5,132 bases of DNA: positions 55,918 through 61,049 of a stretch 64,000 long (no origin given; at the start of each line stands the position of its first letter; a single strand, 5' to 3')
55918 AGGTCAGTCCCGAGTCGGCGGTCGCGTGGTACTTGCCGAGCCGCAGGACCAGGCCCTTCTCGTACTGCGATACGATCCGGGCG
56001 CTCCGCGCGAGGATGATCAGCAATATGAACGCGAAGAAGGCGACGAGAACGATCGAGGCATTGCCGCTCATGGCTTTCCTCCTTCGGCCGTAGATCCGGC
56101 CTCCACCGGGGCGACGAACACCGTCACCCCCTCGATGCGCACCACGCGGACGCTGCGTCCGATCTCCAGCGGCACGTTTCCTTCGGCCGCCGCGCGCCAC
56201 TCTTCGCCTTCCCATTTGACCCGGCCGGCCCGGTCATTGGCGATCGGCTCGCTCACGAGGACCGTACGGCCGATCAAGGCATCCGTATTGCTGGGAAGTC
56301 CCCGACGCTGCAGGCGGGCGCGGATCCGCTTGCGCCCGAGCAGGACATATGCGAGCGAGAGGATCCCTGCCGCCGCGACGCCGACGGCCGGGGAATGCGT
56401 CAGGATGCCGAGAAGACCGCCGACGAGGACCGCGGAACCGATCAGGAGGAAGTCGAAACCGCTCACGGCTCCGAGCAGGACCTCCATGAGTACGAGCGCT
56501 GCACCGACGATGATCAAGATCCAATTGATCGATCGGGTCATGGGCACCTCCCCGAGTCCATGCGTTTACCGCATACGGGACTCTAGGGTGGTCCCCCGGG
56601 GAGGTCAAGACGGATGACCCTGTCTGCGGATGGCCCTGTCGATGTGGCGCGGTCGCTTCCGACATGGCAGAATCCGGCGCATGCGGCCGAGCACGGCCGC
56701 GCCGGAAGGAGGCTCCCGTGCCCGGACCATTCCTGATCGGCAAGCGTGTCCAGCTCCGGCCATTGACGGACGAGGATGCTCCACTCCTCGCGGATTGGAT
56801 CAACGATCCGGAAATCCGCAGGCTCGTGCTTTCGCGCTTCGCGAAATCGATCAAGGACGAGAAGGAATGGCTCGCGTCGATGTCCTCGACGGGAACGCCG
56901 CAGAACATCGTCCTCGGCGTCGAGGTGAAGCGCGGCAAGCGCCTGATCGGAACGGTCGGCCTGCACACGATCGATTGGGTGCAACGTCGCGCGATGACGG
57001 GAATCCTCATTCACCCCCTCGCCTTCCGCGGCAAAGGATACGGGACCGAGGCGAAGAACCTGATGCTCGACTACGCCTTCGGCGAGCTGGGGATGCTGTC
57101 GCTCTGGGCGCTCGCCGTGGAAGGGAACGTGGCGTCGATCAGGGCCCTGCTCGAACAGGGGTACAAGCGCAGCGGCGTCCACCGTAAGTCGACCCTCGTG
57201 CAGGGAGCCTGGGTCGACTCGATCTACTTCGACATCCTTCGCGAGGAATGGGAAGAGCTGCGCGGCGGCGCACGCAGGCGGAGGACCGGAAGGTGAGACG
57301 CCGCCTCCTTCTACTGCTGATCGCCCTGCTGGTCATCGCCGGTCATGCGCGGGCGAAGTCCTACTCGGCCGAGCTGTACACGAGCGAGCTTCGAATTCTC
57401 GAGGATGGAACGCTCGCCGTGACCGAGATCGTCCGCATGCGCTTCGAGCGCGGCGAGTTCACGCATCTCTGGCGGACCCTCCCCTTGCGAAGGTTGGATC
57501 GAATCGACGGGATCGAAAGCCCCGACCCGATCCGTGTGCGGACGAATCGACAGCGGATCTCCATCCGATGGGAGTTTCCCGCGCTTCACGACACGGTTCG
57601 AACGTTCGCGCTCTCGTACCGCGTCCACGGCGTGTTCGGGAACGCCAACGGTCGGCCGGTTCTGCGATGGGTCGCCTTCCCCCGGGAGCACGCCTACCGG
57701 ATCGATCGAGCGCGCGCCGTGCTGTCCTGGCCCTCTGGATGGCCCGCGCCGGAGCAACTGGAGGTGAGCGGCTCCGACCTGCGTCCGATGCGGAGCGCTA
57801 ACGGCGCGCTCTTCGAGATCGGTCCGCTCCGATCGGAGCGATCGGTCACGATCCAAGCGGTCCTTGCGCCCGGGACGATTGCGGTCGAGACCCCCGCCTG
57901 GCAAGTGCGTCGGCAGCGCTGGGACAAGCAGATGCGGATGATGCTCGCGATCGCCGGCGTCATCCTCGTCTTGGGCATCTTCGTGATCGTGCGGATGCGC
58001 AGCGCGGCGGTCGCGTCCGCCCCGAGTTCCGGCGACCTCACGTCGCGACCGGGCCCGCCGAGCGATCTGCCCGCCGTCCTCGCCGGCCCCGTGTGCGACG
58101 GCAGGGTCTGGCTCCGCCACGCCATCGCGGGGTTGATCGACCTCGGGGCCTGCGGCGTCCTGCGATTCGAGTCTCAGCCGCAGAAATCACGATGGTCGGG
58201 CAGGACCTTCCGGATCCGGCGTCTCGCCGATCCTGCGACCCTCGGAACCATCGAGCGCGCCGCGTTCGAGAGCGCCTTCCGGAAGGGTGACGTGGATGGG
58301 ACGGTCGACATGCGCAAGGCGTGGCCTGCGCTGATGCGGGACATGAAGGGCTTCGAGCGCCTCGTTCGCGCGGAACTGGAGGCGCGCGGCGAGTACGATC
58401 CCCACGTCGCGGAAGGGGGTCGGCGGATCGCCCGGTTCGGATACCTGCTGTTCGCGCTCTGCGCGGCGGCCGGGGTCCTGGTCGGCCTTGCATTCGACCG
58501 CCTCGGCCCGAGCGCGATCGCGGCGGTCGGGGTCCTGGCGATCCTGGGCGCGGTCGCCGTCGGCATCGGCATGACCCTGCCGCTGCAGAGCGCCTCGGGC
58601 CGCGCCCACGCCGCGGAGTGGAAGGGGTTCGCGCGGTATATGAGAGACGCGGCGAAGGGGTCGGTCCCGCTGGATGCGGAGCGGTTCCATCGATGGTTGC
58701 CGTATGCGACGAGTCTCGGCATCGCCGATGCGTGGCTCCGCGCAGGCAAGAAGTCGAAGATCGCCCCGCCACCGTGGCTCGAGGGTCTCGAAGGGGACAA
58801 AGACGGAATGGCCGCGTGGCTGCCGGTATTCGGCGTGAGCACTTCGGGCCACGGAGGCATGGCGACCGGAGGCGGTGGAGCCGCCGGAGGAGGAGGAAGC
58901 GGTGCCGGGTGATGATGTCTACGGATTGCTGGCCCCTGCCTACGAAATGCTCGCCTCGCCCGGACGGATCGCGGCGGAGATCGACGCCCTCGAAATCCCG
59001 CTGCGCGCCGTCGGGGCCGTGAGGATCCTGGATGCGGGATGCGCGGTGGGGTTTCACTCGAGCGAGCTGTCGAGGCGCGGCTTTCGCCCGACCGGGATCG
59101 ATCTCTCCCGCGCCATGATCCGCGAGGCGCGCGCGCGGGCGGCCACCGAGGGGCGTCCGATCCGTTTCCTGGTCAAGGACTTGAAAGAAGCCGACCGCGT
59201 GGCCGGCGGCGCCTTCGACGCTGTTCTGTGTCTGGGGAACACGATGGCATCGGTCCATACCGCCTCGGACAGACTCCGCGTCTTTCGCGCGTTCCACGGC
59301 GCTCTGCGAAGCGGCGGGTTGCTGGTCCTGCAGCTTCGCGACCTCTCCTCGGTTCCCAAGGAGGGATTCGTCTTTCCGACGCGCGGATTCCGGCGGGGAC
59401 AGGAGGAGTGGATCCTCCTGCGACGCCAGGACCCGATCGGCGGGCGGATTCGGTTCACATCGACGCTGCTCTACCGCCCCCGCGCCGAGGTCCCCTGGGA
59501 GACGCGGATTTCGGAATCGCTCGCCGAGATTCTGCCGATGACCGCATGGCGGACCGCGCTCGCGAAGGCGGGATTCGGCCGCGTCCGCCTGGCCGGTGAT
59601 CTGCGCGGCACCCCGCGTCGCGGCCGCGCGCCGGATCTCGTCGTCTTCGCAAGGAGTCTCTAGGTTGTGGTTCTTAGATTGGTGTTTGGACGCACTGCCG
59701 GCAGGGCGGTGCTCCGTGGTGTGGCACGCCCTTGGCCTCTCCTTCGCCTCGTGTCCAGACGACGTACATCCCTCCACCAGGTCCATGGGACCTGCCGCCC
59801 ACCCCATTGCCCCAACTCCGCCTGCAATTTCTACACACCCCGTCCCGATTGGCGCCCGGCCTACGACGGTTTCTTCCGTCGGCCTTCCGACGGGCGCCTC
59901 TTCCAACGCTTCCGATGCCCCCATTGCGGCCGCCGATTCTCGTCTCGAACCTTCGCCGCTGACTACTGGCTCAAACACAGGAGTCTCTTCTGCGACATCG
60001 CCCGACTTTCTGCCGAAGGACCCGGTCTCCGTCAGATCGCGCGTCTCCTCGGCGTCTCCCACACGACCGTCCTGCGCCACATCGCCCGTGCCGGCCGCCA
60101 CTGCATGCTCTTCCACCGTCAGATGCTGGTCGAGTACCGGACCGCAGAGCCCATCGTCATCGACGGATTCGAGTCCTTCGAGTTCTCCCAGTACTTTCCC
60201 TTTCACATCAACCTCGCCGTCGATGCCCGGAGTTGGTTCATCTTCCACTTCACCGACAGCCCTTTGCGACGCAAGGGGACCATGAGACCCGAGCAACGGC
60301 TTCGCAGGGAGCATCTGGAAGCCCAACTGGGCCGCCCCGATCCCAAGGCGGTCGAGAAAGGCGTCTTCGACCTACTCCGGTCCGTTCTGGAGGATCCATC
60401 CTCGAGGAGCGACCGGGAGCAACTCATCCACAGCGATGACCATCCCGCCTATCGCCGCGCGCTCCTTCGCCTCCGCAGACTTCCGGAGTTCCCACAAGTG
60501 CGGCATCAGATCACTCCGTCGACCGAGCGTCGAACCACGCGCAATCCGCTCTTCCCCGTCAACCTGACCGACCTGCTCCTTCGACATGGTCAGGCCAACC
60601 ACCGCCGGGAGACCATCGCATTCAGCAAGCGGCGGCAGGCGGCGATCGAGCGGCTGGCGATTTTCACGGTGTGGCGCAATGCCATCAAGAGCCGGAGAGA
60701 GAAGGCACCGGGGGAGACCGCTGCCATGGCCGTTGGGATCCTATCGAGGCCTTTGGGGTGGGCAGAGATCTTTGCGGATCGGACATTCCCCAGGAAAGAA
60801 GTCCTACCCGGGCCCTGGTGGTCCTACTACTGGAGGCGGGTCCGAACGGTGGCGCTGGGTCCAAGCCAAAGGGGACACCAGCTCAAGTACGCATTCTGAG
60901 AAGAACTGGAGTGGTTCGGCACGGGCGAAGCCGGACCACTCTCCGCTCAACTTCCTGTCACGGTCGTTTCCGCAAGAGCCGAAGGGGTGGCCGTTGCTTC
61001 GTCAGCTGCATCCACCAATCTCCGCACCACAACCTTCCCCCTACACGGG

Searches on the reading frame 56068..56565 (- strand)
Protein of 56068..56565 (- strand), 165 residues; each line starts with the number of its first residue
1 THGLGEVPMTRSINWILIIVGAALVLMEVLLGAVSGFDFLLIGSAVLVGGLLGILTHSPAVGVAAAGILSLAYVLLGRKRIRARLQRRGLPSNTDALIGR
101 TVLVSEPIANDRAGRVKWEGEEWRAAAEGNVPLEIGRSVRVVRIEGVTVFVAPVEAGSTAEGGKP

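Call 39: search_protein_families(library=pfam, proteins=[window:56068-56565:-], max_evalue=0.0001)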
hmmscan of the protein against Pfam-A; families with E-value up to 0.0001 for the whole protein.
window:56068-56565:- (165 aa): 1 family
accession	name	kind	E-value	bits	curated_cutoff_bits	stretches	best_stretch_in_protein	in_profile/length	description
PF01957.25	NfeD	-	1e-14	54.9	29.1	1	95-153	2-57/57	NfeD-like C-terminal, partner-binding domain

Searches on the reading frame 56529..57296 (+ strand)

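Call 39: search_protein_families(library=pfam, proteins=[window:56529-57296:+], max_evalue=0.0001)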
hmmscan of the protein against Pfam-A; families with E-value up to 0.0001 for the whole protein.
window:56529-57296:+ (255 aa): 3 families
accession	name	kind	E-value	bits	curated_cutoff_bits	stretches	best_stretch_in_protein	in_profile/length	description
PF13302.13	Acetyltransf_3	-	1.1e-25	91.3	25.4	1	73-212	1-137/138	Acetyltransferase (GNAT) domain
PF00583.31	Acetyltransf_1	-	2.3e-09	38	20.7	1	122-212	29-116/116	Acetyltransferase (GNAT) family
PF13420.13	Acetyltransf_4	-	4.7e-07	30.4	24.3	1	76-232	1-154/155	Acetyltransferase (GNAT) domain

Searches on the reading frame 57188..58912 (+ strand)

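Call 80: search_protein_families(library=pfam, proteins=[window:57188-58912:+], max_evalue=0.0001)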
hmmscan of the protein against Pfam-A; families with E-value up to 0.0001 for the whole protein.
window:57188-58912:+ (574 aa): 2 families
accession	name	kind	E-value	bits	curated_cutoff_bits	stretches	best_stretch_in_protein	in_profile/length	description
PF20990.2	DUF2207_C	-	1.1e-21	78.1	33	1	290-519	8-246/247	Predicted membrane protein (DUF2207) C-terminal domain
PF09972.14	DUF2207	-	5.1e-10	40.3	24.4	1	62-191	3-126/172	Predicted membrane protein (DUF2207) N-terminal domain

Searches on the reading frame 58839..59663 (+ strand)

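Call 80: search_protein_families(library=pfam, proteins=[window:58839-59663:+], max_evalue=0.0001)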
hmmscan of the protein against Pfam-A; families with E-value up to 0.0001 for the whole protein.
window:58839-59663:+ (274 aa): 5 families
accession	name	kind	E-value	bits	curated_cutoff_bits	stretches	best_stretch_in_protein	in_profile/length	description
PF13649.12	Methyltransf_25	-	1.7e-16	61.1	27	1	63-160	1-97/97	Methyltransferase domain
PF08241.18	Methyltransf_11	-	3.8e-14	53.5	21.2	1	64-164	1-95/95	Methyltransferase domain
PF08242.18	Methyltransf_12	-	9.1e-10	39.6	30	1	64-162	1-98/98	Methyltransferase domain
PF13847.12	Methyltransf_31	-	4.1e-09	36.7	27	1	60-168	4-113/145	Methyltransferase domain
PF13489.12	Methyltransf_23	-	2.1e-08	34.5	27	1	62-183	25-124/164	Methyltransferase domain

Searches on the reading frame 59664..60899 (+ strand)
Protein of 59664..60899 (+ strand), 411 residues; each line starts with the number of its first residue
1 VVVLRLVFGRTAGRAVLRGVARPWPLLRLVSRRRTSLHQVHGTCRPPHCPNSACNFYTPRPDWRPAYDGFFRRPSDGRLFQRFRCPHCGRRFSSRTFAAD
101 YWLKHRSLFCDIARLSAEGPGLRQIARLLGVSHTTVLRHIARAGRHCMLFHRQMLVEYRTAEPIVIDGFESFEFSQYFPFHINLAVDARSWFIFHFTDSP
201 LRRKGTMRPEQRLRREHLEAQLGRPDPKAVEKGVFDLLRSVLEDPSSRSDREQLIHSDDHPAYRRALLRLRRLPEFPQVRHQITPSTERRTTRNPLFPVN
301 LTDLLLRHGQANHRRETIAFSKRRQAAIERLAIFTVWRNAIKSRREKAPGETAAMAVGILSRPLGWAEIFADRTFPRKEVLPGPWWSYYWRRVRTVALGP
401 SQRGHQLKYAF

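Call 80: search_protein_families(library=pfam, proteins=[window:59664-60899:+], max_evalue=0.0001)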
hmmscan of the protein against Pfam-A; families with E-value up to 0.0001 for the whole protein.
window:59664-60899:+ (411 aa): 1 family
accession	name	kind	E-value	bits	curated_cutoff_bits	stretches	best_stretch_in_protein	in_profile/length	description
PF13936.12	HTH_38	-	1.2e-07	31.7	27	1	112-142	13-43/44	Helix-turn-helix domain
